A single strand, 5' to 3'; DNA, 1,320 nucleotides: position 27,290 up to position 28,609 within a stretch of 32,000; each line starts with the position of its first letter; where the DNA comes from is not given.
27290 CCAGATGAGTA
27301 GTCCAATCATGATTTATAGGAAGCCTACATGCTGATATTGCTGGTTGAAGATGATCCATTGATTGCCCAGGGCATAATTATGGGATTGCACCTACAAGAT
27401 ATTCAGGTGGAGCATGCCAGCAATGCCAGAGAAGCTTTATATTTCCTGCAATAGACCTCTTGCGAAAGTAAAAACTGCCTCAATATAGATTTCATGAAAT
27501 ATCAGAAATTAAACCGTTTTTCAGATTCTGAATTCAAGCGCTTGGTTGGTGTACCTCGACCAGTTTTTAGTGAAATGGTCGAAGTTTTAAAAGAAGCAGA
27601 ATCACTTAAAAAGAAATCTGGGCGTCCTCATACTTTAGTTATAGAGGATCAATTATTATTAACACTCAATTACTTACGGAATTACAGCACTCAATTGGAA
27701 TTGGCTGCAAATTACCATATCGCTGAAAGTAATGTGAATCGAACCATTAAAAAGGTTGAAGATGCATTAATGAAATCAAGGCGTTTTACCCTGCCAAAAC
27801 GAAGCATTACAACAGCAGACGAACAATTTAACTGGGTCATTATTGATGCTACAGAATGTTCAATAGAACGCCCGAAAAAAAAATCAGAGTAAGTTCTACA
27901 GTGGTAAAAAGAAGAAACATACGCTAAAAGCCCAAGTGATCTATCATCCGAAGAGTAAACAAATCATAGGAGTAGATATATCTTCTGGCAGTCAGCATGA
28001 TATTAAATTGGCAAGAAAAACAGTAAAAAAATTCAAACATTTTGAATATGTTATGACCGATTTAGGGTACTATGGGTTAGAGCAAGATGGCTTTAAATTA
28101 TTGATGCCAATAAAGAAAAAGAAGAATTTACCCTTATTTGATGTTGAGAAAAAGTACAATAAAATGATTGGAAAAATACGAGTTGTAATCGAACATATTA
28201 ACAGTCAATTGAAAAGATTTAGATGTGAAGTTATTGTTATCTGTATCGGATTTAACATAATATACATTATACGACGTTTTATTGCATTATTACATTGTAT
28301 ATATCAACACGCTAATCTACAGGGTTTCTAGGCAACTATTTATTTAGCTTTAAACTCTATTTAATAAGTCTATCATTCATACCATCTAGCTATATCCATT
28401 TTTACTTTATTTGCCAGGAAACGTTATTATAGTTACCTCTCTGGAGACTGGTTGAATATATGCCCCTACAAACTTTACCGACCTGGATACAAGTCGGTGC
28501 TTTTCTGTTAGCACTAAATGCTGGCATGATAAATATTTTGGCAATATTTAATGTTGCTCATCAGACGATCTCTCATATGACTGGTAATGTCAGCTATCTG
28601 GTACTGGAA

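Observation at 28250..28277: dif-like XerC/XerD site embedded in the 3' part of an IS transposase frame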

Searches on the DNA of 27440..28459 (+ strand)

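Call 7: search_dna_similar(query=window:27440-28420:+, collection=plasmids, mode=distant, max_rows=30)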
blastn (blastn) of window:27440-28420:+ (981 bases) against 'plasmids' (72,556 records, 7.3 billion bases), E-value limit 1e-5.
Records with a match: 80; places in all: 92; records where one place covers at least 80% of the query: 0.
Best place of each record, by identity: >=99% 1; 95-99% 20; 90-95% 38; 80-90% 10; 60-80% 11.
By first word of the organism name: Acinetobacter 78; Spiroplasma 2.
By predicted mobility (MOB-suite, as given by PLSDB): mobilizable 57; conjugative 13; non-mobilizable 10.
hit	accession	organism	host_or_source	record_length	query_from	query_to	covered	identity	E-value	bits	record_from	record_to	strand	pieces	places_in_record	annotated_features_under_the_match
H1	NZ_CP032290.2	Acinetobacter lwoffii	cell culture,permafrost, Kolyma lowland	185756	13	784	79%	99.6%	0e+0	1379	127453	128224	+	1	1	IS5 family transposase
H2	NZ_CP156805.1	Acinetobacter sp. ANC 7881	cattle,whole organism,cattle feces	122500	11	784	79%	97.4%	0e+0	1306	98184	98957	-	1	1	IS5 family transposase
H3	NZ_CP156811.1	Acinetobacter sp. ANC 7454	cattle,Whole organism,cattle feces, ...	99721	13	784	79%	97.4%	0e+0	1303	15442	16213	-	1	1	IS5 family transposase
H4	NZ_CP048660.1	Acinetobacter piscicola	Pig,feces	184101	13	784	79%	97.0%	0e+0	1289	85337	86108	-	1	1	IS5 family transposase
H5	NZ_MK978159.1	Acinetobacter lwoffii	-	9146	10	784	79%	96.5%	0e+0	1277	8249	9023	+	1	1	IS5 family transposase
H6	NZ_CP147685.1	Acinetobacter lwoffii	whole organism,Yangzhou Grand Canal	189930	13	784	79%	96.6%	0e+0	1276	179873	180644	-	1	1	IS5 family transposase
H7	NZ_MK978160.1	Acinetobacter lwoffii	-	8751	13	784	79%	96.5%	0e+0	1271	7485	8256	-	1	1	IS5 family transposase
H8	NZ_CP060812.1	Acinetobacter variabilis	-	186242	13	784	79%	96.5%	0e+0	1271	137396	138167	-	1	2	IS5 family transposase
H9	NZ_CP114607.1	Acinetobacter sp. YWS30-1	soil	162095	13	784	79%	96.4%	0e+0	1267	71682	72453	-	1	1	IS5 family transposase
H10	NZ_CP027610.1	Acinetobacter baumannii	-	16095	10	784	79%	95.0%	0e+0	1223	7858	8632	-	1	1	IS5-like element ISAba27 family transposase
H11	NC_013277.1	Acinetobacter baumannii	-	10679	10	784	79%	95.0%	0e+0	1223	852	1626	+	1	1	IS5-like element ISAba27 family transposase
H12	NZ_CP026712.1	Acinetobacter baumannii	-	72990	11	784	79%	95.1%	0e+0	1225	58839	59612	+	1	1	IS5-like element ISAba27 family transposase | hypothetical protein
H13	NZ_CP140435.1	Acinetobacter baumannii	Homo sapiens,Wound/Abscess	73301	11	784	79%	95.1%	0e+0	1225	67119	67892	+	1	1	IS5-like element ISAba27 family transposase | hypothetical protein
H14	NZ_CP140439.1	Acinetobacter baumannii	Homo sapiens,urine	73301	11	784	79%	95.1%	0e+0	1225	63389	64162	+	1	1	IS5-like element ISAba27 family transposase | hypothetical protein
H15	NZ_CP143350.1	Acinetobacter baumannii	Homo sapiens,skin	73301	11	784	79%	95.1%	0e+0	1225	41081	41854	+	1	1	IS5-like element ISAba27 family transposase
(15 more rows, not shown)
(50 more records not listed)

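Call 9: get_annotated_region(hit=H1, flank=1500)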
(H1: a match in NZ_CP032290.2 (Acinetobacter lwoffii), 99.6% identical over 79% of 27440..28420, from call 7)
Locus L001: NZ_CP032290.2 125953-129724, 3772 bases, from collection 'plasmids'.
description: Acinetobacter lwoffii strain ED9-5a plasmid pALWED3.6, complete sequence
organism: Acinetobacter lwoffii (NCBI taxid 28090)
taxonomy: Bacteria; Pseudomonadota; Gammaproteobacteria; Moraxellales; Moraxellaceae; Acinetobacter; Acinetobacter lwoffii
host: -; source: cell culture,permafrost, Kolyma lowland; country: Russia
typing (MOB-suite, as given by PLSDB): mobilizable; replicon rep_cluster_1656; relaxase MOBP
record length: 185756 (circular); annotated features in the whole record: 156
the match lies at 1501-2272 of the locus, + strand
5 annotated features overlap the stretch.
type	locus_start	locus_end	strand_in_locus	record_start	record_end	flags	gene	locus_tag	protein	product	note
CDS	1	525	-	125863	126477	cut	-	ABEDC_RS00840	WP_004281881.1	thiol:disulfide interchange protein DsbA/DsbL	-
CDS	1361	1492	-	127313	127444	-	-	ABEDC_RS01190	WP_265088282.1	hypothetical protein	-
CDS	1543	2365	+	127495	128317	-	-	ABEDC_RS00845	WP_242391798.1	IS5 family transposase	-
CDS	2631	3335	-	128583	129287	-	-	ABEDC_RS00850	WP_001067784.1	IS6-like element IS1006 family transposase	GO:0006313 - DNA transposition [Evidence IEA]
CDS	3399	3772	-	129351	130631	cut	-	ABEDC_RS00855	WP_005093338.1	cation transporter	GO:0006812 - monoatomic cation transport [Evidence IEA]; GO:0055085 - transmembrane transport [Evidence IEA]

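Call 10: get_annotated_region(hit=H11, flank=1500)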
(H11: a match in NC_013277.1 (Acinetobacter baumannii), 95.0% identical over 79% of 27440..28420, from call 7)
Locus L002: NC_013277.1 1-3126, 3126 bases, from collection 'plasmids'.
description: Acinetobacter baumannii plasmid pMMA2, complete sequence
organism: Acinetobacter baumannii (NCBI taxid 470)
taxonomy: Bacteria; Pseudomonadota; Gammaproteobacteria; Moraxellales; Moraxellaceae; Acinetobacter; Acinetobacter baumannii
host: -; source: -; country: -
typing (MOB-suite, as given by PLSDB): non-mobilizable; replicon rep_cluster_1906
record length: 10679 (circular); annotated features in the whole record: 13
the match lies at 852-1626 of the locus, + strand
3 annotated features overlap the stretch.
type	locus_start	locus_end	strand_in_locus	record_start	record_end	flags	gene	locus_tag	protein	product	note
CDS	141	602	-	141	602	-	-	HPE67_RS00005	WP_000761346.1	DIP1984 family protein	-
CDS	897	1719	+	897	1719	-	-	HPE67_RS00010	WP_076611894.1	IS5-like element ISAba27 family transposase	GO:0006313 - DNA transposition [Evidence IEA]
CDS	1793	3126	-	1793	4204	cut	znuD2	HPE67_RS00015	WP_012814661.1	TonB-dependent receptor ZnuD2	-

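Call 33: search_dna_similar(query=window:28225-28459:+, collection=plasmids, mode=distant, max_evalue=0.01, max_rows=20)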
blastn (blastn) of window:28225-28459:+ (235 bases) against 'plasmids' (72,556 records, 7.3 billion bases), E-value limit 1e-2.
Records with a match: 25; places in all: 26; records where one place covers at least 80% of the query: 0.
Best place of each record, by identity: >=99% 1; 90-95% 4; 80-90% 20.
By first word of the organism name: Acinetobacter 24; Klebsiella 1.
By predicted mobility (MOB-suite, as given by PLSDB): mobilizable 19; non-mobilizable 5; conjugative 1.
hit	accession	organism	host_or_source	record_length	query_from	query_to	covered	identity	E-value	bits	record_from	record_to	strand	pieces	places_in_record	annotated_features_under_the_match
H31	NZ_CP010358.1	Acinetobacter johnsonii XBB1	Hospital sewage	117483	2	50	21%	91.8%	4e-10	72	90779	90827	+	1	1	none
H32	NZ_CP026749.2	Acinetobacter baumannii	-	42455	2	49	20%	91.7%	1e-9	70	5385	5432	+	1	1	none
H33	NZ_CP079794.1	Acinetobacter johnsonii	whole organism,washroom sink in ...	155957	2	49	20%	91.7%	1e-9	70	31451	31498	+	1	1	none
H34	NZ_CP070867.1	Acinetobacter johnsonii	Bigeye tuna,cell culture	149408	2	49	20%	91.7%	1e-9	70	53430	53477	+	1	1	none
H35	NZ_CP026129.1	Acinetobacter baumannii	-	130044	2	50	21%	89.8%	2e-8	67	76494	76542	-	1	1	none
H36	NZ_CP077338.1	Acinetobacter lwoffii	-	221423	2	50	21%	89.8%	2e-8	67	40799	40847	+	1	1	none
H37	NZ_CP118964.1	Acinetobacter lwoffii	Type strain bacterial culture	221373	2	50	21%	89.8%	2e-8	67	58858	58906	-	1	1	none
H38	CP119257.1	Acinetobacter johnsonii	Homo sapiens,blood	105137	2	50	21%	89.8%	2e-8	67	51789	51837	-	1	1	none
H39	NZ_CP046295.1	Acinetobacter lwoffii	Homo sapiens,clinical isolate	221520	2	50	21%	89.8%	2e-8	67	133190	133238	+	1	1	none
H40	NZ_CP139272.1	Acinetobacter pittii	Homo sapiens,tracheal aspirate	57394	3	50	20%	89.6%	6e-8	65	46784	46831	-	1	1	none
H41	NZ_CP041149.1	Acinetobacter baumannii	Canis lupus familiaris,urine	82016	3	50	20%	87.5%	7e-7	61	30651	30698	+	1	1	none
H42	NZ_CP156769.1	Acinetobacter sp. ANC 7974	cattle,whole organism,cattle feces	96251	2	49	20%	87.5%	7e-7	61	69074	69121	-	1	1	none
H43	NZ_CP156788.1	Acinetobacter sp. ANC 7924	cattle,whole organism,cattle feces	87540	2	49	20%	87.5%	7e-7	61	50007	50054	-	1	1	none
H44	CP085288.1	Acinetobacter haemolyticus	single cell,water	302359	2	50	21%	85.7%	9e-6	58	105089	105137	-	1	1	none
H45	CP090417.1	Acinetobacter johnsonii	mixed culture,soil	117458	2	49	20%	85.4%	3e-5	56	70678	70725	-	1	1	none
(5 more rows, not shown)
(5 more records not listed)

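Call 34: get_annotated_region(hit=H31, flank=4000)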
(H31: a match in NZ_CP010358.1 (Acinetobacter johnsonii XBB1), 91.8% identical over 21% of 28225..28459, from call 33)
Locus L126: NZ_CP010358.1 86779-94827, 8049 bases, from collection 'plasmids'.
description: Acinetobacter johnsonii XBB1 plasmid pXBB1-8, complete sequence
organism: Acinetobacter johnsonii XBB1 (NCBI taxid 1242245)
taxonomy: Bacteria; Pseudomonadota; Gammaproteobacteria; Moraxellales; Moraxellaceae; Acinetobacter; Acinetobacter johnsonii; Acinetobacter johnsonii XBB1
host: -; source: Hospital sewage; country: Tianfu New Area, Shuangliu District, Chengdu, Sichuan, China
typing (MOB-suite, as given by PLSDB): mobilizable; replicon rep_cluster_639; relaxase MOBP
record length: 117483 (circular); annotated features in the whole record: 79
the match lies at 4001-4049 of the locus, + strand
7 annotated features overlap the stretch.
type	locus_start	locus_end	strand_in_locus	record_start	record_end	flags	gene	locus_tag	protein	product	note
CDS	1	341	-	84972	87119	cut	-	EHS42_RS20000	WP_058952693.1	Mu transposase C-terminal domain-containing protein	GO:0015074 - DNA integration [Evidence IEA]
CDS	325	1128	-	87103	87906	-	-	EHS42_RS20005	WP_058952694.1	heteromeric transposase endonuclease subunit TnsA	-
CDS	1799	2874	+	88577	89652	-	-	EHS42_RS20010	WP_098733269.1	IS3 family transposase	-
CDS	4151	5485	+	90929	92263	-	-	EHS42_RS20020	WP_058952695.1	ISNCY family transposase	-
CDS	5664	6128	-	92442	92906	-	-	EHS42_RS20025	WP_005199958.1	DUF6527 family protein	-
CDS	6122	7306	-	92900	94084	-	-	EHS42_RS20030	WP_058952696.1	ThiF family adenylyltransferase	-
CDS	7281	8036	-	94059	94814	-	-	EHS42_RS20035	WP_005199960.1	multiubiquitin domain-containing protein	-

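Call 35: get_annotated_region(hit=H32, flank=4000)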
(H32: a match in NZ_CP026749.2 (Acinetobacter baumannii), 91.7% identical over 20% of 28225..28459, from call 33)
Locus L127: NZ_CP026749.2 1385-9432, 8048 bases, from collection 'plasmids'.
description: Acinetobacter baumannii strain WCHAB005133 plasmid pOXA58_005133, complete sequence
organism: Acinetobacter baumannii (NCBI taxid 470)
taxonomy: Bacteria; Pseudomonadota; Gammaproteobacteria; Moraxellales; Moraxellaceae; Acinetobacter; Acinetobacter baumannii
host: -; source: -; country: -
typing (MOB-suite, as given by PLSDB): mobilizable; replicon rep_cluster_1656; relaxase MOBP
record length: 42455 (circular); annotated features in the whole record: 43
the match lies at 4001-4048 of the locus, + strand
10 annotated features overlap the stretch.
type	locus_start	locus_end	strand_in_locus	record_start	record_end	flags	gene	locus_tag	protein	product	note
CDS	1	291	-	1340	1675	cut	tnpB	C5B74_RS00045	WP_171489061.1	IS66 family insertion sequence element accessory protein TnpB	-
CDS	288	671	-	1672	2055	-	-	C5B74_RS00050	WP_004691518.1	transposase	GO:0006313 - DNA transposition [Evidence IEA]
CDS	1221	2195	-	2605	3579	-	-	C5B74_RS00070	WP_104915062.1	calcium/sodium antiporter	GO:0098662 - inorganic cation transmembrane transport [Evidence IEA]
CDS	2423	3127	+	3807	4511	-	-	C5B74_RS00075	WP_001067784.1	IS6-like element IS1006 family transposase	GO:0006313 - DNA transposition [Evidence IEA]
CDS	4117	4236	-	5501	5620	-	-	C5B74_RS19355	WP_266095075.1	transposase domain-containing protein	-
CDS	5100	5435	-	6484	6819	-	tnpB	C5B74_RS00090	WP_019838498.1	IS66 family insertion sequence element accessory protein TnpB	-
CDS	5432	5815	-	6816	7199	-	-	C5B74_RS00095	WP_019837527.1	transposase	GO:0006313 - DNA transposition [Evidence IEA]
CDS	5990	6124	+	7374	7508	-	-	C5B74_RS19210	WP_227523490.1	helix-turn-helix domain-containing protein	-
CDS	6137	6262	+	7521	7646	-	-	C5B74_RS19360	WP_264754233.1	hypothetical protein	-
CDS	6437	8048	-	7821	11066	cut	-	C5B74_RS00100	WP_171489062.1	type I restriction endonuclease subunit R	-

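Call 36: get_annotated_region(hit=H36, flank=4000)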
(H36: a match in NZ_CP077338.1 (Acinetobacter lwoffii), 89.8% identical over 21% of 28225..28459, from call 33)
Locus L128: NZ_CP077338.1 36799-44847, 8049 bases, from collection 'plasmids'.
description: Acinetobacter lwoffii strain FDAARGOS 1393 plasmid unnamed2, complete sequence
organism: Acinetobacter lwoffii (NCBI taxid 28090)
taxonomy: Bacteria; Pseudomonadota; Gammaproteobacteria; Moraxellales; Moraxellaceae; Acinetobacter; Acinetobacter lwoffii
host: -; source: -; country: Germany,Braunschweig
typing (MOB-suite, as given by PLSDB): mobilizable; replicon rep_cluster_1656; relaxase MOBP,MOBP,MOBP
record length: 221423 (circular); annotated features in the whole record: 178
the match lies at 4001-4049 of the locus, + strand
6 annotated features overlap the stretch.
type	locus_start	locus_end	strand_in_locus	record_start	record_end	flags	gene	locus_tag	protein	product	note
CDS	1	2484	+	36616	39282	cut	-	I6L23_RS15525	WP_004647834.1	excinuclease ABC subunit UvrA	-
CDS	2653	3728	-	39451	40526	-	-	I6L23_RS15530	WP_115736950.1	IS3 family transposase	-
CDS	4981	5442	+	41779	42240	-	-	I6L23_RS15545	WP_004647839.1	DIP1984 family protein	-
CDS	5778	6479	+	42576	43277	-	-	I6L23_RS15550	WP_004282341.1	IS1 family transposase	-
CDS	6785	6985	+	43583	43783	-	-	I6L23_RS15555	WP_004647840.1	transposase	GO:0006313 - DNA transposition [Evidence IEA]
CDS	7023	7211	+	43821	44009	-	-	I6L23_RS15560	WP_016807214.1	hypothetical protein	-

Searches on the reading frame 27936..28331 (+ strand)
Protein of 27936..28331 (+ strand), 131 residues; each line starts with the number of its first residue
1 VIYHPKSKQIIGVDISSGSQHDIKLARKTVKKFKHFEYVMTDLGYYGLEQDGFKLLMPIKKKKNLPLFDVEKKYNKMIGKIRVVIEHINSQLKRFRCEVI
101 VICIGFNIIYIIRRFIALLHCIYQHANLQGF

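Call 6: search_protein_families(library=pfam, proteins=[window:27936-28331:+], max_evalue=0.01)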
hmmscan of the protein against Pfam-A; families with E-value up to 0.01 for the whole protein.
window:27936-28331:+ (131 aa): 3 families
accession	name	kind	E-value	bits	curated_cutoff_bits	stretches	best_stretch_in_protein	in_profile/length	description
PF01609.27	DDE_Tnp_1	-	1.8e-11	44.6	23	1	2-97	41-176/200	Transposase DDE domain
PF13359.12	DDE_Tnp_4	-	1.1e-09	38.6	24.8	1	13-97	45-133/158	DDE superfamily endonuclease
PF13612.12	DDE_Tnp_1_3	-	0.00062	20.2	27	1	8-95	56-144/155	Transposase DDE domain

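Call 66: search_protein_families(library=ncbifam, proteins=[window:27936-28331:+], max_evalue=0.01)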
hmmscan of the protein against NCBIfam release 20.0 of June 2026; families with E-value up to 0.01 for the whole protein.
window:27936-28331:+ (131 aa): 4 families
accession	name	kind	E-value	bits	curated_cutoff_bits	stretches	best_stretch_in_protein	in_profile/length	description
NF033581.1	transpos_IS5_4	equivalog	1.1e-17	64.4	140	1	2-95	160-257/285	IS5 family transposase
NF033520.1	transpos_IS982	equivalog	1.1e-09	38.2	130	1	7-99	123-219/243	IS982 family transposase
NF033580.1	transpos_IS5_3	equivalog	2.1e-05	24.2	110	1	10-96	140-232/258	IS5 family transposase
NF033592.1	transpos_IS4_1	equivalog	2.5e-05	23.6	115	1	1-71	142-218/332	IS4 family transposase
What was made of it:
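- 27494..28331 (+): Transposase reading frames: orfA 27494-27892, A-run frameshift site near 27876, orfB-frame ORF 27936-28331. The last 36 codons (from about 28224) are read-through across the junction, the relic and dif. The HMM matches end at orfB residues 95-97 (calls 6, 66).
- Checked: The Pfam and NCBIfam transposase matches stop at ORF residues 95-97, about two residues short of the junction (calls 6, 66).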
